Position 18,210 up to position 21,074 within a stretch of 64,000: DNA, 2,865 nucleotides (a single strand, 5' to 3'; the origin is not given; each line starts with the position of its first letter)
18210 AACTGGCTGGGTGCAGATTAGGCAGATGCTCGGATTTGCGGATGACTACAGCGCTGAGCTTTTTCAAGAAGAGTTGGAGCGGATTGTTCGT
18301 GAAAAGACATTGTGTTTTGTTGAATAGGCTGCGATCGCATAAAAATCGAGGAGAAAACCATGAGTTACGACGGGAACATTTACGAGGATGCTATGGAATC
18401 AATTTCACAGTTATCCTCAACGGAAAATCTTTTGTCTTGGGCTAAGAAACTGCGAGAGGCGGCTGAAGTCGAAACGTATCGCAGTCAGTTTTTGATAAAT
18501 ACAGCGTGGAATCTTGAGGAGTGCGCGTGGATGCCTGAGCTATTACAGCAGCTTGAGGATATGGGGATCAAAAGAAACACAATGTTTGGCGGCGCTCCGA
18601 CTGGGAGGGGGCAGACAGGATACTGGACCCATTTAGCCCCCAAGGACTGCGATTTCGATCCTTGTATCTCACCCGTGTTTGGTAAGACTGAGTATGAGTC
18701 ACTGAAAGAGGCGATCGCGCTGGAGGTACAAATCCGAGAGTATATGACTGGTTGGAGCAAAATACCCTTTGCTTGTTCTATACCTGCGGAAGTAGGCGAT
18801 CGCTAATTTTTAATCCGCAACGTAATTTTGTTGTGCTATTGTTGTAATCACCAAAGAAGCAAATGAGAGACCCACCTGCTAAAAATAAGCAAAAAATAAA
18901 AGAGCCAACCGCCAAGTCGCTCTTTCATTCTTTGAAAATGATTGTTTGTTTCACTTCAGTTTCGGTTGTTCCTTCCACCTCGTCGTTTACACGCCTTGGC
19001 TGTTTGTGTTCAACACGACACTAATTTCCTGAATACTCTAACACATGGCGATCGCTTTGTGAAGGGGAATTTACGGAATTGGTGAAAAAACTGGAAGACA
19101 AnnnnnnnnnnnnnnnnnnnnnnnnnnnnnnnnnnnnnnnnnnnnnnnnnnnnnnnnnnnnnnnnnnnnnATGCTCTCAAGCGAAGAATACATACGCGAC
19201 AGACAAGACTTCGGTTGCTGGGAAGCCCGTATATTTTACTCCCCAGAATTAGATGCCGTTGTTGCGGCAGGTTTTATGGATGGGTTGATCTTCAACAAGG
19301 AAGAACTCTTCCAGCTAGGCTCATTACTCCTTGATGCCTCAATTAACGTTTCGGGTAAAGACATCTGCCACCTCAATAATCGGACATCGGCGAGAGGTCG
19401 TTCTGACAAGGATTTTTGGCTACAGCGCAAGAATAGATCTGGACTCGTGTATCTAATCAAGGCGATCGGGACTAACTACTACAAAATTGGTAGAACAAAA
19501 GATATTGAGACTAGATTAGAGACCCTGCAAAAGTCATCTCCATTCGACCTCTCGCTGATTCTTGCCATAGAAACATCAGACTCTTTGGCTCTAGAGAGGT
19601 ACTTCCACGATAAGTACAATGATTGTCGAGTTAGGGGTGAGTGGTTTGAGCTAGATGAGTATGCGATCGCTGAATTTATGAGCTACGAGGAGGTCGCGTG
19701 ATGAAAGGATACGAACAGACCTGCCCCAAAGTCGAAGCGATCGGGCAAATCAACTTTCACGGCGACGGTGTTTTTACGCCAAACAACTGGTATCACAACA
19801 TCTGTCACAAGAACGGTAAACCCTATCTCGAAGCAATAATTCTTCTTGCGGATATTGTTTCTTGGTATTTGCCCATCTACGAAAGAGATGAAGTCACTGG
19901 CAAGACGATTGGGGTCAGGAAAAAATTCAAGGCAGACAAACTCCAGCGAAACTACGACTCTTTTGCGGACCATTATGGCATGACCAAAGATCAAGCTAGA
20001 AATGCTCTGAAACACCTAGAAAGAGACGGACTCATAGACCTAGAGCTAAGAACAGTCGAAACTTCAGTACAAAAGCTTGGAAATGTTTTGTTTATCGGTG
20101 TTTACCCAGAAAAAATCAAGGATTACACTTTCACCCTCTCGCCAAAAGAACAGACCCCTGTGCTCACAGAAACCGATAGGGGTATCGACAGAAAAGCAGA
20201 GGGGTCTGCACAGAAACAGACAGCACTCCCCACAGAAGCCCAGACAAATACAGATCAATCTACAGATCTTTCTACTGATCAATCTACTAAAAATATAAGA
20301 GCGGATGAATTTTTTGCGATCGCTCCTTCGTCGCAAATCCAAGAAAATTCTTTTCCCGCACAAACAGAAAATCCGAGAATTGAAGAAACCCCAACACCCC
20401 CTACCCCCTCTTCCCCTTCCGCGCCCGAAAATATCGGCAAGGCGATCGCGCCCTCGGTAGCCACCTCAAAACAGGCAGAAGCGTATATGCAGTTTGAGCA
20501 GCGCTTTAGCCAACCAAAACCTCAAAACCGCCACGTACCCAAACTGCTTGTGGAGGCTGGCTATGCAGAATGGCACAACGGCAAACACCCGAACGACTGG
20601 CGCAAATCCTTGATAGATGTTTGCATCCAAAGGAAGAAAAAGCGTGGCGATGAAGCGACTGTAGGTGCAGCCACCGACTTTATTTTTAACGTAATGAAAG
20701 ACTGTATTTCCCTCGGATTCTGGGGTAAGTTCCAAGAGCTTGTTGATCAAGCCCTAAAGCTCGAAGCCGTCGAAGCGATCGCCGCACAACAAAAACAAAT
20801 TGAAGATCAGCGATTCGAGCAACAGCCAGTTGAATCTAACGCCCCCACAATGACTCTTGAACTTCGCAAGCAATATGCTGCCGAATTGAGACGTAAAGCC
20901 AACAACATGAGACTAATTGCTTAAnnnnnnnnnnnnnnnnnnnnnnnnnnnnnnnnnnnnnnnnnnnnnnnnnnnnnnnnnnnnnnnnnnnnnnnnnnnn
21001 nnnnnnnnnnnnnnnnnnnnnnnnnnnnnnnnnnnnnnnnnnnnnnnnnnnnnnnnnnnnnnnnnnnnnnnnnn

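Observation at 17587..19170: Candidate lysis-lysogeny type switch around the XRE regulator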

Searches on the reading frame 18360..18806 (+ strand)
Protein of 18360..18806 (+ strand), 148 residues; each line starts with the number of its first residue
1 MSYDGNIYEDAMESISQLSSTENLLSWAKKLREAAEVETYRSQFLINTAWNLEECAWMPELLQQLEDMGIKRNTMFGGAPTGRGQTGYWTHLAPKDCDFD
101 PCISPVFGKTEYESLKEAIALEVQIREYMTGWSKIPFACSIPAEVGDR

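Call 6: search_protein_families(library=pfam, proteins=[window:18360-18806:+], max_evalue=0.1)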
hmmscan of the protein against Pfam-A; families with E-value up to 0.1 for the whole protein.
window:18360-18806:+ (148 aa): 0 families

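Call 7: search_protein_families(library=phrogs, proteins=[window:18360-18806:+], max_evalue=0.01)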
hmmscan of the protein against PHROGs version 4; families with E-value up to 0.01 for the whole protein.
window:18360-18806:+ (148 aa): 0 families

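Call 35: find_homologous_proteins(query=window:18360-18806:+, max_evalue=0.001)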
Query window:18360-18806:+ (148 aa): 6 proteins with E <= 0.001 among 19 candidates.
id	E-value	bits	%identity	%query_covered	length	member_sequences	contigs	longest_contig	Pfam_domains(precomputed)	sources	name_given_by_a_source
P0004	6.7e-97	339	100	100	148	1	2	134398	-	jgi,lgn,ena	-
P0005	2.4e-45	172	60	95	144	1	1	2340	-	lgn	-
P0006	1.2e-39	154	56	88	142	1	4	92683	-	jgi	jgi:hypothetical protein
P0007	4.2e-35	139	74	61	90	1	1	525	-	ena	-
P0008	5.0e-18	83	68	43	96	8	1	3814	-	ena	-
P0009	5.3e-16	77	63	43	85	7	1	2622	-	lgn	-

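Call 36: find_encoding_contigs(protein=P0006, flank=10000, max_places=4)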
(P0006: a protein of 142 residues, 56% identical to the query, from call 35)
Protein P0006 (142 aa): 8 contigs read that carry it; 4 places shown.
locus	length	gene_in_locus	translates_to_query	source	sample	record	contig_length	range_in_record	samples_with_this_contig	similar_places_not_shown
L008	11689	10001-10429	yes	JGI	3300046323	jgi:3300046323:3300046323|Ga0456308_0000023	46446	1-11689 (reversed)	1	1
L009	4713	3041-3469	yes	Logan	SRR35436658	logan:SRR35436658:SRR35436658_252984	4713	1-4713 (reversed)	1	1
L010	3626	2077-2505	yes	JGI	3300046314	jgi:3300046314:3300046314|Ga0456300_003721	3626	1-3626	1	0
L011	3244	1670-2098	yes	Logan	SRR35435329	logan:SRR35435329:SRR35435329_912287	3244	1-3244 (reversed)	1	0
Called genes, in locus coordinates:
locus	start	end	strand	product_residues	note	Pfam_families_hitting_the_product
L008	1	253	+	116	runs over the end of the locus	-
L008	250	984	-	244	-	-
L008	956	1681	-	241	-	-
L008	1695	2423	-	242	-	-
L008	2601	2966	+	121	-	-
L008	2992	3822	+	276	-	PF02086:MethyltransfD12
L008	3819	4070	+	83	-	-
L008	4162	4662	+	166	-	PF14216:DUF4326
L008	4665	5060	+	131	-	-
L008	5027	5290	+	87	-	-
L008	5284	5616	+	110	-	-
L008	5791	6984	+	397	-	PF12323:HTH_OrfB_IS605, PF01385:OrfB_IS605, PF07282:Cas12f1-like_TNB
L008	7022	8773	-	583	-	PF01807:Zn_ribbon_DnaG, PF08275:DNAG_N, PF01751:Toprim (weak), PF13155:Toprim_2, PF13662:Toprim_4, PF10410:DnaB_bind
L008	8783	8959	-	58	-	-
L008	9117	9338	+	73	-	PF13443:HTH_26 (weak)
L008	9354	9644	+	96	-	-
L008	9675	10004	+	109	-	-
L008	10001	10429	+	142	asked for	-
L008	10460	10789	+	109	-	-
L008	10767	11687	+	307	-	?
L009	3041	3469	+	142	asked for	-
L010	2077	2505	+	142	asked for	-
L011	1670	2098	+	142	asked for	-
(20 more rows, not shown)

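Call 37: find_encoding_contigs(protein=P0005, flank=5000)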
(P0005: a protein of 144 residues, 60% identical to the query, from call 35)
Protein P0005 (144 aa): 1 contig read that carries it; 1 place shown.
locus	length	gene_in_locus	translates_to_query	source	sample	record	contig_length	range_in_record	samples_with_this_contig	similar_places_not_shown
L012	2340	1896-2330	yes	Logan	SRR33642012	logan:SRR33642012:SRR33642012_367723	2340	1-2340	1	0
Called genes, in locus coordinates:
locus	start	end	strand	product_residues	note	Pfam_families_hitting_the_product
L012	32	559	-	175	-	-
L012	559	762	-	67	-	-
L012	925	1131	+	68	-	PF13443:HTH_26 (faint)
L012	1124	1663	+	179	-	-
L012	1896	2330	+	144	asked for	-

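Call 38: find_encoding_contigs(protein=P0008, flank=5000)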
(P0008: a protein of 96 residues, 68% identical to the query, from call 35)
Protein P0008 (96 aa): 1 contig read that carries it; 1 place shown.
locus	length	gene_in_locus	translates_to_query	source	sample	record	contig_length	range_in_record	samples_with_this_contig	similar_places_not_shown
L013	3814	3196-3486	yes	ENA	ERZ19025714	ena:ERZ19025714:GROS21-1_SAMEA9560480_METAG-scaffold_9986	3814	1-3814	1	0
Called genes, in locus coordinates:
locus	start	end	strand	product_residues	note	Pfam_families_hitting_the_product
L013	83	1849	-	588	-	PF01807:Zn_ribbon_DnaG, PF08275:DNAG_N, PF01751:Toprim (weak), PF13155:Toprim_2, PF13662:Toprim_4, PF10410:DnaB_bind (weak)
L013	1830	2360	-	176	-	-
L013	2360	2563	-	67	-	-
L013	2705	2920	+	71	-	-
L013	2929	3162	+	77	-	-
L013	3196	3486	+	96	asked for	-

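Call 39: find_encoding_contigs(protein=P0009, flank=5000)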
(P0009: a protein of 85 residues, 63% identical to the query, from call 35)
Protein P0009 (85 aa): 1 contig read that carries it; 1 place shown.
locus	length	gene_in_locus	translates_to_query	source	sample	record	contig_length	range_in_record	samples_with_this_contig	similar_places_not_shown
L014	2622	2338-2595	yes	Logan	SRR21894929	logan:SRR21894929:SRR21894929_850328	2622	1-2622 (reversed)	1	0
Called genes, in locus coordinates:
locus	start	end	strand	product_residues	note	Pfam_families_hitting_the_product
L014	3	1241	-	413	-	?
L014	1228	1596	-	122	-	-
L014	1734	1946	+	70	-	-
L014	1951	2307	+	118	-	-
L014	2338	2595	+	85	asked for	-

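Call 50: find_encoding_contigs(protein=P0007, flank=3000)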
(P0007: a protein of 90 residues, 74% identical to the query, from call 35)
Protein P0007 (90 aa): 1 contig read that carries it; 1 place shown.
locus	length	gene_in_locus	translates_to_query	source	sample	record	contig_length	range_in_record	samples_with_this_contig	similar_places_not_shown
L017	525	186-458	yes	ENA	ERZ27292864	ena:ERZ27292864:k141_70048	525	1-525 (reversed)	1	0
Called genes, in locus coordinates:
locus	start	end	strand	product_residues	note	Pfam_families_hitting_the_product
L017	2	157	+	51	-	?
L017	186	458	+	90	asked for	-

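Call 60: search_protein_families(library=padloc, proteins=[window:18360-18806:+], max_evalue=0.01)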
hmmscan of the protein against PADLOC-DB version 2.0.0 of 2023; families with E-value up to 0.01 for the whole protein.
window:18360-18806:+ (148 aa): 0 families

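Call 61: search_protein_families(library=pfam, proteins=[L008:9117-9338:+, L012:925-1131:+, L013:2705-2920:+, L014:1734-1946:+, L014:1228-1596:-, L013:2360-2563:-, L013:1830-2360:-, L008:8783-8959:-, L013:2929-3162:+, L008:9354-9644:+], max_evalue=0.1)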
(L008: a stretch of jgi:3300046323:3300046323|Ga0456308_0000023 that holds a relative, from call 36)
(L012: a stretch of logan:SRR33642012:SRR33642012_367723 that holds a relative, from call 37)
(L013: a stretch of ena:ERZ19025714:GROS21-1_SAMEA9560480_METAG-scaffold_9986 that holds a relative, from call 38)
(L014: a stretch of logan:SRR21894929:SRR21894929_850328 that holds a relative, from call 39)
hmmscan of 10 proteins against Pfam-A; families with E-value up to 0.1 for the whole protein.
L008:9117-9338:+ (73 aa): 3 families
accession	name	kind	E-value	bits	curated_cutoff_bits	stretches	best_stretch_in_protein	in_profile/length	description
PF13443.12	HTH_26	-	3.8e-06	27.5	22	1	4-64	1-60/63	Cro/C1-type HTH DNA-binding domain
PF01381.28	HTH_3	-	0.0051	17.3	23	1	5-60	1-54/55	Helix-turn-helix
PF12844.13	HTH_19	-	0.053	13.9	30.2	1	3-50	2-48/64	Helix-turn-helix domain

L012:925-1131:+ (68 aa): 1 family
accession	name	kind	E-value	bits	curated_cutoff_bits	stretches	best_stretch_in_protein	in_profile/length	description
PF13443.12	HTH_26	-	4e-05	24.2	22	1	4-65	1-61/63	Cro/C1-type HTH DNA-binding domain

L013:2705-2920:+ (71 aa): 0 families

L014:1734-1946:+ (70 aa): 0 families

L014:1228-1596:- (122 aa): 0 families

L013:2360-2563:- (67 aa): 0 families

L013:1830-2360:- (176 aa): 1 family
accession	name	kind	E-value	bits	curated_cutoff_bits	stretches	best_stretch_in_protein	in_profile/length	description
PF04970.19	LRAT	-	0.051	14.3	24.3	1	36-66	10-40/120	Lecithin retinol acyltransferase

L008:8783-8959:- (58 aa): 1 family
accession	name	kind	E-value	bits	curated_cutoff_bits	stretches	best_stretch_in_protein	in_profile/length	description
PF16919.11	PknG_rubred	-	0.075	13.5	28.5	1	14-46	23-53/74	Protein kinase G rubredoxin domain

L013:2929-3162:+ (77 aa): 0 families

L008:9354-9644:+ (96 aa): 1 family
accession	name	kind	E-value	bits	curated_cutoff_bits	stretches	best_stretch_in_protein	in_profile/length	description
PF00385.30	Chromo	-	0.022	15.1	25.1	1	75-93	24-42/53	Chromo (CHRromatin Organisation MOdifier) domain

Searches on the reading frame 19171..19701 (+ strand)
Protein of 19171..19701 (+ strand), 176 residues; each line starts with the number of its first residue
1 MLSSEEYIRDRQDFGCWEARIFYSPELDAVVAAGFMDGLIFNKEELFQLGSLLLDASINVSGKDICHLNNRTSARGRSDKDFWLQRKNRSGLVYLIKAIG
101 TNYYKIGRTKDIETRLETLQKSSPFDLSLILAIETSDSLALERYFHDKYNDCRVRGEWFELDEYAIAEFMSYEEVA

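Call 6: search_protein_families(library=pfam, proteins=[window:19171-19701:+], max_evalue=0.1)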
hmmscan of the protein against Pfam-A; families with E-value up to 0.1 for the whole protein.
window:19171-19701:+ (176 aa): 3 families
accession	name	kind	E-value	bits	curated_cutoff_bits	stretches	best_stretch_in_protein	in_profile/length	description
PF13455.12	MUG113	-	1.9e-17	64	22.3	1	104-168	1-68/73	Meiotically up-regulated gene 113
PF10544.15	T5orf172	-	6.1e-12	46.4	20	1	91-168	1-95/101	T5orf172 domain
PF01541.30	GIY-YIG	-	0.023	15.4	22.6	0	91-128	2-50/78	GIY-YIG catalytic domain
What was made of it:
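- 19171..19701 (+): T5orf172/MUG113 (GIY-YIG-like) gene, present only in this lineage. Pfam (call 6).
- Checked: The T5orf172/MUG113 gene lies at 19171-19701 (call 6).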

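Call 7: search_protein_families(library=phrogs, proteins=[window:19171-19701:+], max_evalue=0.01)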
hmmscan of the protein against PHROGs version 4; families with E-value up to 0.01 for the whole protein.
window:19171-19701:+ (176 aa): 9 families
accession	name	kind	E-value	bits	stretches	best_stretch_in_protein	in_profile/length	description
phrog_8130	-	unknown function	3.6e-17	63.5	1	76-172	175-261/434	-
phrog_5032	-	unknown function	4.4e-15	56.8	1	87-169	74-156/178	-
phrog_4284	-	unknown function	7.3e-14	52.9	1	86-169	80-161/171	-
phrog_681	-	DNA, RNA and nucleotide metabolism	1.4e-11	44.7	1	80-171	433-534/576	endonuclease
phrog_8604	-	unknown function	6.8e-07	30.1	1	90-168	124-193/200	-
phrog_8430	-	unknown function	3.7e-05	23.7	1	88-166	292-376/439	-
phrog_18411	-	DNA, RNA and nucleotide metabolism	4e-05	24.3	1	92-169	6-83/236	homing endonuclease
phrog_33921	-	unknown function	7.9e-05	23.6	1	94-166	71-139/160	-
phrog_15085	-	unknown function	0.00067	21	1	91-167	4-88/103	-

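Call 60: search_protein_families(library=padloc, proteins=[window:19171-19701:+], max_evalue=0.01)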
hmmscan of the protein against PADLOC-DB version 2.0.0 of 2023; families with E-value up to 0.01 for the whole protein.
window:19171-19701:+ (176 aa): 4 families
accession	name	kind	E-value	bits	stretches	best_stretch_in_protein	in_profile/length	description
PDLC05041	PDC-S57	-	1.1e-07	29.7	1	90-165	5-85/212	-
PDLC03977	PD-Lambda-1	-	6.9e-05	19.9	1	74-154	339-425/496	-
PDLC05043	PDC-S57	-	0.00011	19.8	1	101-146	16-62/221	-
PDLC03976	PD-Lambda-1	-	0.00014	18.9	1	85-154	351-426/491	-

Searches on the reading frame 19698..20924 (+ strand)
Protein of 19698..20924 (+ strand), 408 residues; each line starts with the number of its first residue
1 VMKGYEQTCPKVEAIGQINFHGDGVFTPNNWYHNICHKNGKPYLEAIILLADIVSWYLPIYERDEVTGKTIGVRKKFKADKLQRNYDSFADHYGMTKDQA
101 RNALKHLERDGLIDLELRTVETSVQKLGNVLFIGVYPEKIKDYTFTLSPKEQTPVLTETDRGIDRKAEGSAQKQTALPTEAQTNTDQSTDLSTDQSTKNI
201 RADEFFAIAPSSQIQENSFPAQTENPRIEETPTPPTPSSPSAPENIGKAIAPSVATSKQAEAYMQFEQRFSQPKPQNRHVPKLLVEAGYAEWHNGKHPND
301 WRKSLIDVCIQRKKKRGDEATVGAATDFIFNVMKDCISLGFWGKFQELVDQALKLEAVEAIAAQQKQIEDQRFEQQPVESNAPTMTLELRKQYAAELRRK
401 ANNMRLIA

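Call 6: search_protein_families(library=pfam, proteins=[window:19698-20924:+], max_evalue=0.1)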
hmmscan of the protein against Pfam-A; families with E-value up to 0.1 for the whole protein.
window:19698-20924:+ (408 aa): 2 families
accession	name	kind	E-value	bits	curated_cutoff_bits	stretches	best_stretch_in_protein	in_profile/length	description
PF13730.12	HTH_36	-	0.0075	16.5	25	1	86-113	28-55/55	Helix-turn-helix domain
PF14394.12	DUF4423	-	0.04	14.2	30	1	78-126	31-80/165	Domain of unknown function (DUF4423)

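Call 7: search_protein_families(library=phrogs, proteins=[window:19698-20924:+], max_evalue=0.01)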
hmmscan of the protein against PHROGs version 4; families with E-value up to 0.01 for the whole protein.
window:19698-20924:+ (408 aa): 2 families
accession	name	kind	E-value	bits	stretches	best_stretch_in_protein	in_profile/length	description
phrog_270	-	DNA, RNA and nucleotide metabolism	2.2e-11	44.8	1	34-199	21-168/383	replication initiation protein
phrog_186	-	DNA, RNA and nucleotide metabolism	1.6e-05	25.7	1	80-202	59-175/308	DnaD-like helicase loader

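Call 14: find_related_loci(query=window:19698-20924:+, collection=viral_contigs, flank=8000)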
Query window:19698-20924:+ (408 aa) in viral_contigs; peptide patterns used: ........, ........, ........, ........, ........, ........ (x = any residue, [..] = any of these).
8 stretches matched a pattern; 2 encode a relative of the query (tblastn E <= 1e-3); 2 distinct loci.
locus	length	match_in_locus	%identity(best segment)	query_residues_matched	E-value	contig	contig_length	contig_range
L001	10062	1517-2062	69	201-400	2e-72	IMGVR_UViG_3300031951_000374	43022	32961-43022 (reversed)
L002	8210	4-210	34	322-391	2e-4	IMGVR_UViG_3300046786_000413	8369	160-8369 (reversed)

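Call 15: find_related_loci(query=window:19698-20924:+, collection=genome_contigs, flank=8000)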
Query window:19698-20924:+ (408 aa) in genome_contigs; peptide patterns used: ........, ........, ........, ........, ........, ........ (x = any residue, [..] = any of these).
80 stretches matched a pattern, but none encodes a relative of the query by tblastn (E <= 1e-3).
